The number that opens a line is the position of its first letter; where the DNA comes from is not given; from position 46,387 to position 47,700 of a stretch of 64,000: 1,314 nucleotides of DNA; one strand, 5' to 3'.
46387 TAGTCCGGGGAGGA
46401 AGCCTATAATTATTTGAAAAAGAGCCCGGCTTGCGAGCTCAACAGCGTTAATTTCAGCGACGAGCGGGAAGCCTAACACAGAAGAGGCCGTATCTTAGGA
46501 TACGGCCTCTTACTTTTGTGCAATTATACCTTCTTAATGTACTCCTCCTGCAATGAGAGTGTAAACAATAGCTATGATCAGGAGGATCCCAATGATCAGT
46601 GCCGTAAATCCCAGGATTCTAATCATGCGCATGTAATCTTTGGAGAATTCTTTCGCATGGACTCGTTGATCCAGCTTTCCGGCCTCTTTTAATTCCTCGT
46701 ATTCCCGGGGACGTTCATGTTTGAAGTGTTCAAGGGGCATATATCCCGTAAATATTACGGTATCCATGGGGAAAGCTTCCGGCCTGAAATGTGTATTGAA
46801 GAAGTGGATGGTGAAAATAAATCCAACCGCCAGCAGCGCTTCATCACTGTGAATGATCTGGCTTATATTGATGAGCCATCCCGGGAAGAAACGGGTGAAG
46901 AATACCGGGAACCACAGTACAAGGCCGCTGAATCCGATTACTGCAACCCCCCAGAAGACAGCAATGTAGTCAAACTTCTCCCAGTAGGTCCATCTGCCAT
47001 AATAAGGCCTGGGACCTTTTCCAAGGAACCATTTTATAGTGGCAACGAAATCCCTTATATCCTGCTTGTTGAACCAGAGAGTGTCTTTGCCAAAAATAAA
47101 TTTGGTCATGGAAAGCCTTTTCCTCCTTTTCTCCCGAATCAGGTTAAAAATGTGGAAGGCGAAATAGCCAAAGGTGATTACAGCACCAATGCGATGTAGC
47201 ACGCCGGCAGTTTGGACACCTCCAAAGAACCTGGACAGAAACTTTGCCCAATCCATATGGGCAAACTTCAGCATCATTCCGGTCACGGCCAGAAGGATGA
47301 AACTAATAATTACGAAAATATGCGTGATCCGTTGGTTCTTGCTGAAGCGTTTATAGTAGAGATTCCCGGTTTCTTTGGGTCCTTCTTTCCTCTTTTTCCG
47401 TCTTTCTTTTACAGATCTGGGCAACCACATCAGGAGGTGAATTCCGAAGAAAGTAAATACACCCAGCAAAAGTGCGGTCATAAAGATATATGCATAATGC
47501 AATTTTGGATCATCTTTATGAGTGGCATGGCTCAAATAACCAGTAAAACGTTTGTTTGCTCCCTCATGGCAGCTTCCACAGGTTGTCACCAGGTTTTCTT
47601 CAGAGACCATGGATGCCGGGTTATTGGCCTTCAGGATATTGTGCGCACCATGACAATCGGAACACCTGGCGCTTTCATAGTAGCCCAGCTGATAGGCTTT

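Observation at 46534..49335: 933-aa fusion of 19 c-haems to a cytochrome-b-like membrane domain, built from an exact 244-residue duplication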

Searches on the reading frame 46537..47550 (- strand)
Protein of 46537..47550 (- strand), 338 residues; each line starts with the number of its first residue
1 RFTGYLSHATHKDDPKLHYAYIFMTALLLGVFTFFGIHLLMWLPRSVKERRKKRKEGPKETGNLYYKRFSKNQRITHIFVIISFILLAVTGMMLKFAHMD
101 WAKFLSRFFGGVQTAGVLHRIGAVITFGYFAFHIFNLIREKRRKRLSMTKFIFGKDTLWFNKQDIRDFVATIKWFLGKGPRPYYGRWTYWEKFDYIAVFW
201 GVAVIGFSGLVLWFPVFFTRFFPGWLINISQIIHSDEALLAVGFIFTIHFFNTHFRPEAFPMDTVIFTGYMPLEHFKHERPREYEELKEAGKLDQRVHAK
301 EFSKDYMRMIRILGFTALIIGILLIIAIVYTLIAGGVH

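Call 10: search_solved_structures(query=window:46537-47550:-, max_evalue=10, show_alignments=3)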
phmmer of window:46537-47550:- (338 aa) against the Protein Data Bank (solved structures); distinct sequences matched with E-value up to 10: 0.

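Call 21: search_protein_representatives(protein=window:46537-47550:-)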
Query: 338 residues. Proteins with E-value up to 0.001 (for the whole library): 2473; up to 1e-10: 1561; up to 1e-30: 429. The best 150 are listed.
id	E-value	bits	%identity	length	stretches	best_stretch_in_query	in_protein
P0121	3.9e-131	453.8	58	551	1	2-337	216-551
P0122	9.8e-120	416.3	58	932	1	2-332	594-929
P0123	6.3e-116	403.7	54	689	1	1-334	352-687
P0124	9.6e-111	386.7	53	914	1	2-332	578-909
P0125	3.2e-109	381.7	53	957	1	1-335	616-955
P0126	7.3e-106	370.7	52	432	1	1-333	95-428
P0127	2.1e-99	349.4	55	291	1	60-333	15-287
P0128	1.3e-95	337.0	50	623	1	2-334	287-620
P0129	2.1e-94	333.0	46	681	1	2-335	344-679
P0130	3.7e-94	332.2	50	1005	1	7-330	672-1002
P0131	1.3e-93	330.4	47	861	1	2-335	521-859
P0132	2.1e-93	329.7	48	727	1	2-333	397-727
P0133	4.4e-90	318.7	50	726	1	2-335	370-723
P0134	1.4e-89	317.1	49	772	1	2-333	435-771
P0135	4.5e-89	315.4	49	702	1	2-331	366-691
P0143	8.7e-85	301.3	48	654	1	2-331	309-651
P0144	1.1e-84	301.0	46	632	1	3-334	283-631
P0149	6.8e-81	288.5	43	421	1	3-328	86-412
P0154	4.8e-79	282.4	45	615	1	2-331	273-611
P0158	1.7e-75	270.8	43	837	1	2-329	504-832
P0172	1.7e-71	257.6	42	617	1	2-333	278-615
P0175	5.2e-71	256.0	47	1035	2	144-328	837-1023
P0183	4.5e-69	249.6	42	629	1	3-333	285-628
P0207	8.4e-63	229.0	38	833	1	1-335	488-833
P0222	1.5e-61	224.9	40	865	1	22-338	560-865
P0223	1.7e-61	224.7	38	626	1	11-333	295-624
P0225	3.6e-61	223.7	38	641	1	7-334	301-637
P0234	1.1e-58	215.5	38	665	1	12-328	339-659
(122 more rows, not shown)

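Call 31: search_solved_structures(query=A2, max_evalue=10, show_alignments=3)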
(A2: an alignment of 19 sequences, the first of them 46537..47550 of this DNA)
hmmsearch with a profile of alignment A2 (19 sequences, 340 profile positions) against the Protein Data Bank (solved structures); distinct sequences matched with E-value up to 10: 2.
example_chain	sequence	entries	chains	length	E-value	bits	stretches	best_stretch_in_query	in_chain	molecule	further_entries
1kqf_C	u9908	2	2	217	5.6e-13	51.9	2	65-151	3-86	FORMATE DEHYDROGENASE, NITRATE-INDUCIBLE, CYTOCHROME B556(FDN) SUBUNIT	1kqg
3oqp_A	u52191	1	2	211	1.4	11.2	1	90-136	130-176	Putative isochorismatase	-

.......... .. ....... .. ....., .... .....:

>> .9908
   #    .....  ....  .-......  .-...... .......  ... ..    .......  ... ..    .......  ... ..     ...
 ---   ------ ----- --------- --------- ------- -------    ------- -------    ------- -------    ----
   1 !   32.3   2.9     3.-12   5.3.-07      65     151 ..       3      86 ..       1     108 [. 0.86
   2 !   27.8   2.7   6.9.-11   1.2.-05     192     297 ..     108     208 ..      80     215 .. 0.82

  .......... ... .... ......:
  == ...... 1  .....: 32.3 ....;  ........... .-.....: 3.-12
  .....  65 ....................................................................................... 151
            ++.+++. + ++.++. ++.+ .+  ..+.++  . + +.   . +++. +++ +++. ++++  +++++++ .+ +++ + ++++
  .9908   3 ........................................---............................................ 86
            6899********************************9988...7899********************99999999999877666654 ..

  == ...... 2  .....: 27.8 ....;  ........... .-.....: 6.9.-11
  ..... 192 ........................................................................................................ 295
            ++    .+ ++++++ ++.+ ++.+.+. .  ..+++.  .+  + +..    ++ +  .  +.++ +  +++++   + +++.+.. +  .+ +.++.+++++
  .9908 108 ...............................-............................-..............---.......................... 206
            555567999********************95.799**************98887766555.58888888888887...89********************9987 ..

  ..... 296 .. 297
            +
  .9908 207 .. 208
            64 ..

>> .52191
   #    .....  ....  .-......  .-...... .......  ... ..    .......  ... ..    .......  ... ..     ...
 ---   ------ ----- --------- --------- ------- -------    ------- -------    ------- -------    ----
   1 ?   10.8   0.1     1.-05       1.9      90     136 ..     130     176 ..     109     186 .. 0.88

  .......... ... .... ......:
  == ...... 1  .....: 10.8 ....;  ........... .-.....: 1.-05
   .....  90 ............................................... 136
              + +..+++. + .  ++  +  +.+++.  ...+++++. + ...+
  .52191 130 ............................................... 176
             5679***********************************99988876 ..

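Call 42: list_cluster_members(proteins=[P0122, P0124, P0125, P0130, P0131, P0123, P0223, P0154, P0234, P0158])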
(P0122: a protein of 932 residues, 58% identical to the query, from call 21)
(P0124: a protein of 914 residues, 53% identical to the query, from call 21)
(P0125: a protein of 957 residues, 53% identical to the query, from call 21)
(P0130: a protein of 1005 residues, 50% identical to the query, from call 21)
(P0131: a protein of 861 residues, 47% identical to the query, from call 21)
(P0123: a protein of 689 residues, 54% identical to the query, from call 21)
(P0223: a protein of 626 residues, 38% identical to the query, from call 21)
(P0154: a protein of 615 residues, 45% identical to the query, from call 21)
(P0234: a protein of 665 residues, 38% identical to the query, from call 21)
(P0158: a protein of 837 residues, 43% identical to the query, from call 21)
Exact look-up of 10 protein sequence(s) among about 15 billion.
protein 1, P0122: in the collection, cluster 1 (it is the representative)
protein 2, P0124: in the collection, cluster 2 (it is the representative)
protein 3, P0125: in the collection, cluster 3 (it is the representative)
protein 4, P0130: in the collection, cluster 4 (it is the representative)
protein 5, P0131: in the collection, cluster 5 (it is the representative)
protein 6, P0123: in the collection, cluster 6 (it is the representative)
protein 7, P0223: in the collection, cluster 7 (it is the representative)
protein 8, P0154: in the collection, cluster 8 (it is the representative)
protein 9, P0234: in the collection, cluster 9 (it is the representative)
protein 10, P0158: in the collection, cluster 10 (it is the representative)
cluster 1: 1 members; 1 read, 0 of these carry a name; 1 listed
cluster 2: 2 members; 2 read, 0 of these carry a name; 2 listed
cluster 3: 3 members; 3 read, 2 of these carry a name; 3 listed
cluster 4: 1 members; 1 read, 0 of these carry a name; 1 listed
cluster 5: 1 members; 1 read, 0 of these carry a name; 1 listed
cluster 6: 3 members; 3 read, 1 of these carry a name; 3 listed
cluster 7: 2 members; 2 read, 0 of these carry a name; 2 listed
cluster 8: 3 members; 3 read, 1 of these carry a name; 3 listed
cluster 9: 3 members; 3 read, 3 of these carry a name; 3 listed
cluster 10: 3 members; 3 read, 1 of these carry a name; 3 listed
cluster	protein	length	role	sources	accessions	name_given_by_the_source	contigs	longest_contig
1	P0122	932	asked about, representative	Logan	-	-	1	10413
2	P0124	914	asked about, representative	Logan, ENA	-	-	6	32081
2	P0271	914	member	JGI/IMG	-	-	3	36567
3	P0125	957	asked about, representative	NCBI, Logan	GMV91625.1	MAG: hypothetical protein AMXMBFR82_14030 [Candidatus Hydrogenedentota bacterium]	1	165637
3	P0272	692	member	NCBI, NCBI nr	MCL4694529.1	MAG: cytochrome b/b6 domain-containing protein, partial [Candidatus Hydrogenedentes ... | cytochrome b/b6 domain-containing protein [Candidatus Hydrogenedentota bacterium]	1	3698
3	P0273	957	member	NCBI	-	-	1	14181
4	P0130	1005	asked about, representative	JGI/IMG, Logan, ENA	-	-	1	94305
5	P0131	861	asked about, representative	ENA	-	-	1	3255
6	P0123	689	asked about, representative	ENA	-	-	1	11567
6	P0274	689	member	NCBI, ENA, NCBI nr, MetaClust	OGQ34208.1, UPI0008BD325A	MAG: hypothetical protein A3F16_07645 [Deltaproteobacteria bacterium ... | status=active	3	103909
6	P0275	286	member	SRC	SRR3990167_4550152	-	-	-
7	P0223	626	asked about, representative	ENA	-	-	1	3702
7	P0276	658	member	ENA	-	-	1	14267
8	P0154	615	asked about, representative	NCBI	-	-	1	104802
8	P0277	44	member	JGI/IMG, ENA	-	hypothetical protein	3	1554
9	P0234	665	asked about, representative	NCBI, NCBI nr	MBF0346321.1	MAG: cytochrome b/b6 domain-containing protein [Magnetococcales bacterium] | cytochrome b/b6 domain-containing protein [Magnetococcales bacterium]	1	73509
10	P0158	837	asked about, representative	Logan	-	-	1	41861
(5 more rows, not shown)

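Call 60: find_related_loci(query=A2, collection=genome_contigs, flank=6000)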
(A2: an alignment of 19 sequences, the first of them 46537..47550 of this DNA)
Query A2 (338 aa) in genome_contigs; peptide patterns used: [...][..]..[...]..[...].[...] (x = any residue, [..] = any of these).
600 stretches matched a pattern (row limit reached: there are more); 597 encode a relative of the query (tblastn E <= 1e-3); the best 80 are kept; 80 distinct loci.
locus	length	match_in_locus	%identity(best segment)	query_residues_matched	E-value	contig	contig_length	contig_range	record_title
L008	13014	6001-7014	75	1-338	0e+0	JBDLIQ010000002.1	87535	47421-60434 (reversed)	MAG: Bacteroidota bacterium isolate MAG042 MAG042_2, whole genome shotgun sequence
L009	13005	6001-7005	79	1-335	0e+0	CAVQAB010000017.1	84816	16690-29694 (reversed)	MAG: uncultured Bacteroidales bacterium isolate MFD03551.bin.2.26 genome assembly, contig: contig_58250, whole genome sh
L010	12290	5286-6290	65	1-335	3e-156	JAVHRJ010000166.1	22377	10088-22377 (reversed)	MAG: Bacteroidales bacterium isolate WB02no9_30_11 NODE_1635_length_22377_cov_6.038124, whole genome shotgun sequence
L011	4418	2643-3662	64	1-335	3e-153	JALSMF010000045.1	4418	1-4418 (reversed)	MAG: Bacteroidales bacterium isolate 355-202_metabat2_scaf2bin.077 355-202_scaffold_12673_c1, whole genome shotgun seque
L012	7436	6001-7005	63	1-335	8e-149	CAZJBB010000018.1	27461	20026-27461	MAG TPA_asm: uncultured Bacteroidales bacterium isolate binchicken_co2_200 genome assembly, contig: NODE_1085_length_274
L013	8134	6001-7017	65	1-335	4e-148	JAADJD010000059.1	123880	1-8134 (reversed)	MAG: Calditrichota bacterium isolate M_MetaBat.96 contig-127_635, whole genome shotgun sequence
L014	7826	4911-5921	62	1-335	1e-147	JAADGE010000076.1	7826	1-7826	MAG: Chlorobiota bacterium isolate M_MetaBat.100 contig-127_16514, whole genome shotgun sequence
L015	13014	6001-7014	64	1-335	4e-146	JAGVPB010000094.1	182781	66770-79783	MAG: Bacteroidales bacterium isolate DeMMO3_5 c_000000038761, whole genome shotgun sequence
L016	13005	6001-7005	65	1-332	7e-146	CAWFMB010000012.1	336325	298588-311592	MAG: uncultured Prolixibacteraceae bacterium isolate MFD01721.bin.1.338 genome assembly, contig: contig_21574, whole gen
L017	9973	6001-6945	65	1-315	5e-146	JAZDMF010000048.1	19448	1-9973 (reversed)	MAG: Bacteroidota bacterium isolate MEGAHIT-group-0.638 k141_10754078, whole genome shotgun sequence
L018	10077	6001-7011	65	1-334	6e-146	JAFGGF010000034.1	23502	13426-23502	MAG: Prolixibacteraceae bacterium isolate Zod_Metabat.1376 k87_353618, whole genome shotgun sequence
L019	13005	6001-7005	65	1-332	2e-145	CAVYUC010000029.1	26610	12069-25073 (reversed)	MAG: uncultured Prolixibacteraceae bacterium isolate MFD01721.bin.1.282 genome assembly, contig: contig_62897, whole gen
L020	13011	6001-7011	63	1-334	1e-144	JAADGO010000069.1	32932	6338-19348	MAG: Chlorobiota bacterium isolate M_MetaBat.121 contig-127_2033, whole genome shotgun sequence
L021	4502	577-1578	62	1-335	1e-147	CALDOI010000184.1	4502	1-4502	MAG TPA_asm: uncultured Bacteroidetes bacterium isolate ERR2206790_bin.0_CONCOCT_v1.1_MAG genome assembly, contig: ERZ89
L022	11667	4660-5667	64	1-333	3e-144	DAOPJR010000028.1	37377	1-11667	MAG TPA_asm: Draconibacterium sp. isolate AMR_MDS_3272 NODE_1170_length_37377_cov_8.646294, whole genome shotgun sequenc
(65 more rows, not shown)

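Call 77: list_cluster_members(proteins=[P0143, P0144, P0172, P0183, P0225, P0207, P0149, P0129, P0175, P0222])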
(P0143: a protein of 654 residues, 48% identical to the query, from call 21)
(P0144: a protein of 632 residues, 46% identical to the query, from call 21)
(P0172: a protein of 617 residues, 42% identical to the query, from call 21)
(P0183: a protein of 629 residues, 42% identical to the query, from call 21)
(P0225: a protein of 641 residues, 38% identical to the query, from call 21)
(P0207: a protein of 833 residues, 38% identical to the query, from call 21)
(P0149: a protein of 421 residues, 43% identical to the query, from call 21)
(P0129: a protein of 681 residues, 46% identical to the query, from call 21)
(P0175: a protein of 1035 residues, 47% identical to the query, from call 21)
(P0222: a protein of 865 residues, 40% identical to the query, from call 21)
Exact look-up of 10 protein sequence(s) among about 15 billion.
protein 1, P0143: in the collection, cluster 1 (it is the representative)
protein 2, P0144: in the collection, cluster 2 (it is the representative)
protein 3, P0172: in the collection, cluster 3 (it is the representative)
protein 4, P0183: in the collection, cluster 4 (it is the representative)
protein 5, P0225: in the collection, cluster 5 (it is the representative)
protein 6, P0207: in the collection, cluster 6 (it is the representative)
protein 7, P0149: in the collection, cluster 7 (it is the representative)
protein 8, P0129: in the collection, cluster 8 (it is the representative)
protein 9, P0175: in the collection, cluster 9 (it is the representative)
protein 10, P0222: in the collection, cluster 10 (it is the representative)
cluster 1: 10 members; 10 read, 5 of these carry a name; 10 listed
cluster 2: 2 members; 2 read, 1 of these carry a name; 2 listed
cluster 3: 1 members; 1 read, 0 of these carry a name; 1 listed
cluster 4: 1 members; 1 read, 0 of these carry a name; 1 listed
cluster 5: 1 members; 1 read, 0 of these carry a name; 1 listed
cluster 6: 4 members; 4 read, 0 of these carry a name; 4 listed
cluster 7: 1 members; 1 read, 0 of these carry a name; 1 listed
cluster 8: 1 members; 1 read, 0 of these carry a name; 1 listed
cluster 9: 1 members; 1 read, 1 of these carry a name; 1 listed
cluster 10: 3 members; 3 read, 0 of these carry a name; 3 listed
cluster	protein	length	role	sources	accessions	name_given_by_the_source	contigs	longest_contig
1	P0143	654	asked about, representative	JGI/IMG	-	-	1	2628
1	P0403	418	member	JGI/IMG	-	cytochrome b subunit of formate dehydrogenase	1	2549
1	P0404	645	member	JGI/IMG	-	cytochrome b subunit of formate dehydrogenase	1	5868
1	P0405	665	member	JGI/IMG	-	cytochrome b subunit of formate dehydrogenase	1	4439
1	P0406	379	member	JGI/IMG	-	cytochrome b subunit of formate dehydrogenase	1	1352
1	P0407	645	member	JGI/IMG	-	cytochrome b subunit of formate dehydrogenase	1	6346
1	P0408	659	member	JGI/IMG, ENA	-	-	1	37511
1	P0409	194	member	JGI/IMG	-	-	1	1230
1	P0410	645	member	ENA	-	-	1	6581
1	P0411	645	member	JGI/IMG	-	-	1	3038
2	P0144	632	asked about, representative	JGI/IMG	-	cytochrome b subunit of formate dehydrogenase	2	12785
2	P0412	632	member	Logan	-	-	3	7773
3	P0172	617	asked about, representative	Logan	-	-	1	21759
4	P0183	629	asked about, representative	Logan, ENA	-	-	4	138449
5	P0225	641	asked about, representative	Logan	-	-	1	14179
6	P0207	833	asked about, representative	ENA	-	-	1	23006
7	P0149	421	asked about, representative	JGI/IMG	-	-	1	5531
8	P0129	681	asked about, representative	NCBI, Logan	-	-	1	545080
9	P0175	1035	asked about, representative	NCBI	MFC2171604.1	hypothetical protein ACFLU6_03115 [Acidobacteriota bacterium]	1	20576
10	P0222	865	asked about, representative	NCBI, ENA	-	-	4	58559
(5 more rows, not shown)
